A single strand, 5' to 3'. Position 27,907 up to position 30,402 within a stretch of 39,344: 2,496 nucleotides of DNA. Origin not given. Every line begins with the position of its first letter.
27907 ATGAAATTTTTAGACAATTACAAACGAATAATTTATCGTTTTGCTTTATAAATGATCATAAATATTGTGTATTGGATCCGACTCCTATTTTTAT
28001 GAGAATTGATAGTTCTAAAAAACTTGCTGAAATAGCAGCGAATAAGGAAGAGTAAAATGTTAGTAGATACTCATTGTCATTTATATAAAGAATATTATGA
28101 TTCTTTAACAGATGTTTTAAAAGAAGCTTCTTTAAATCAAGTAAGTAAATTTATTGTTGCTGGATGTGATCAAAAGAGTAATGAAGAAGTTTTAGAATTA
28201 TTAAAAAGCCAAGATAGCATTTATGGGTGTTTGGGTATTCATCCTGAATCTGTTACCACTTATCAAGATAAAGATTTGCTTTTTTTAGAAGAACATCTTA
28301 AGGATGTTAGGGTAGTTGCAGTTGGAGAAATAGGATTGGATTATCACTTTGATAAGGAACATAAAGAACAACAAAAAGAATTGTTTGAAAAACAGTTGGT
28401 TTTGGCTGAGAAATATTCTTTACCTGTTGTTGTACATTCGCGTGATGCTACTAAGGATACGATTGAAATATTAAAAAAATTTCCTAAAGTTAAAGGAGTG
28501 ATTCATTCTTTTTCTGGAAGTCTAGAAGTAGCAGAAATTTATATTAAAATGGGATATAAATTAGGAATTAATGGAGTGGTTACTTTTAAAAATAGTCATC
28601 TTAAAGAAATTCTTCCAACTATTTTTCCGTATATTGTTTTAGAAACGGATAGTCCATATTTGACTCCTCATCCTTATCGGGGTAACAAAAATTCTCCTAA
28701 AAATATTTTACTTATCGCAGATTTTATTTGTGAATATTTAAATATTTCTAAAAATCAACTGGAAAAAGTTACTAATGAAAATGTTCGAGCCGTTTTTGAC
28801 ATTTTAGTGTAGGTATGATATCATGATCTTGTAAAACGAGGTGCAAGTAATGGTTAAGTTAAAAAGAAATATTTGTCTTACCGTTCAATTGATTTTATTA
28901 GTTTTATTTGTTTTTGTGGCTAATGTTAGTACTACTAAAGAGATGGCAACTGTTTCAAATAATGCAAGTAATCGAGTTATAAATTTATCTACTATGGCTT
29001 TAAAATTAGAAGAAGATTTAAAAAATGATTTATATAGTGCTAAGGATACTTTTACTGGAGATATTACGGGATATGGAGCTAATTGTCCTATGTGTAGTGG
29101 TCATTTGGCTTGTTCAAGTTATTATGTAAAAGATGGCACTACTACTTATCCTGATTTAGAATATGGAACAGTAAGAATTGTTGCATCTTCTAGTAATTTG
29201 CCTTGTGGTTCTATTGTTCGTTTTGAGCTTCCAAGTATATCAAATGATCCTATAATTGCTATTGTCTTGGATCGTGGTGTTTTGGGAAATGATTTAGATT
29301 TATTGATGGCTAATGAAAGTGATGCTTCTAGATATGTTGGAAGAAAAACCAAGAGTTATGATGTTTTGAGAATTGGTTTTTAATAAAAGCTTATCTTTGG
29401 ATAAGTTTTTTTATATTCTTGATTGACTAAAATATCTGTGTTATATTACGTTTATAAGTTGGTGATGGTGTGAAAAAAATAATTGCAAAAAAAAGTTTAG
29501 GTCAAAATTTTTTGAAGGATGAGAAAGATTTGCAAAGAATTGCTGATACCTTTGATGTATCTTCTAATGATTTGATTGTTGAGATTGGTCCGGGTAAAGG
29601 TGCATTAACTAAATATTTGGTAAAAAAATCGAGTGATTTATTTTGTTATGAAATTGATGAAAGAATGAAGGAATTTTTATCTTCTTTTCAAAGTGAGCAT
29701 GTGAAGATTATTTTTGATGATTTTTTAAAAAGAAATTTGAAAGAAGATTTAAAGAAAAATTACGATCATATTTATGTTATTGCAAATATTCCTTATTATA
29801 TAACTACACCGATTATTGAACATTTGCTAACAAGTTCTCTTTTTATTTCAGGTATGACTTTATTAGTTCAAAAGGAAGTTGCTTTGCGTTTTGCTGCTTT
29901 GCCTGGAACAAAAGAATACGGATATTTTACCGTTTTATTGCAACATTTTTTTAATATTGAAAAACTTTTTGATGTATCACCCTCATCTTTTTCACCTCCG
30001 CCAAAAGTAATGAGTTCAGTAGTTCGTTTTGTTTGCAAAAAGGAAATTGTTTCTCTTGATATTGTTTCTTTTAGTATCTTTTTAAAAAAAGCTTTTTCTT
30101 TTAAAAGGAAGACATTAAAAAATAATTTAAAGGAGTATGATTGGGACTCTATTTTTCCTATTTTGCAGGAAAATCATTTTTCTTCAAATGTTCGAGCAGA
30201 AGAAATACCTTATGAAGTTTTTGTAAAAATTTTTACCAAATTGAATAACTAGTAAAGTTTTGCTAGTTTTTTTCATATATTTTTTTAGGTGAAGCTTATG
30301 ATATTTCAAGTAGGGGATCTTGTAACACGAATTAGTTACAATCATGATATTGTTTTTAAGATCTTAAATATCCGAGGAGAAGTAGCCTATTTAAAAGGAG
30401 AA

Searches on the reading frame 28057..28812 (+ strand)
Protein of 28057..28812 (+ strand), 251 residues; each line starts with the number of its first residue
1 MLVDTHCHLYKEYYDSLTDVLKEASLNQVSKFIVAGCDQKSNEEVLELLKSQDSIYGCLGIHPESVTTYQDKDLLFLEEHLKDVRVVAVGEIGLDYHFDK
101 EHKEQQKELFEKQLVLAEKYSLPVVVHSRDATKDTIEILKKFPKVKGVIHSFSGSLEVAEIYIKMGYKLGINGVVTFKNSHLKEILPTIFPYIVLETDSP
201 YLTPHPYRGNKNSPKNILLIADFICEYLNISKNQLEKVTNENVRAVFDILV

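Call 16: search_protein_families(library=pfam, proteins=[window:28057-28812:+], max_evalue=0.0001)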
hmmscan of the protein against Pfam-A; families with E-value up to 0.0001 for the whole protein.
window:28057-28812:+ (251 aa): 1 family
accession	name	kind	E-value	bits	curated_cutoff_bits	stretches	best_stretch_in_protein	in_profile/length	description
PF01026.27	TatD_DNase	-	1.3e-72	244.7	27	1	3-247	1-252/253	TatD related DNase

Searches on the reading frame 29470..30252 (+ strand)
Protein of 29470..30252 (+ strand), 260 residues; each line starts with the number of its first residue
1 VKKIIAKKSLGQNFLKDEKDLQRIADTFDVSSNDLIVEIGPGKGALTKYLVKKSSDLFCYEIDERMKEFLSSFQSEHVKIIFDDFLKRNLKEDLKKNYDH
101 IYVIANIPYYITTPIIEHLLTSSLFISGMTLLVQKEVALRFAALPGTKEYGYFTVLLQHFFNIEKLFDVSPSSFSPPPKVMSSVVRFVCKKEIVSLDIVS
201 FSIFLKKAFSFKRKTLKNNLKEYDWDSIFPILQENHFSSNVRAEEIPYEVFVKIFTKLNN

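Call 16: search_protein_families(library=pfam, proteins=[window:29470-30252:+], max_evalue=0.0001)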
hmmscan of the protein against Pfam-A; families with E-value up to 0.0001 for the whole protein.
window:29470-30252:+ (260 aa): 1 family
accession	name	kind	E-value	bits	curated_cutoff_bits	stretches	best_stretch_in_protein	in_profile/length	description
PF00398.26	RrnaAD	-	1.5e-58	198.4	24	1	6-258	4-261/263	Ribosomal RNA adenine dimethylase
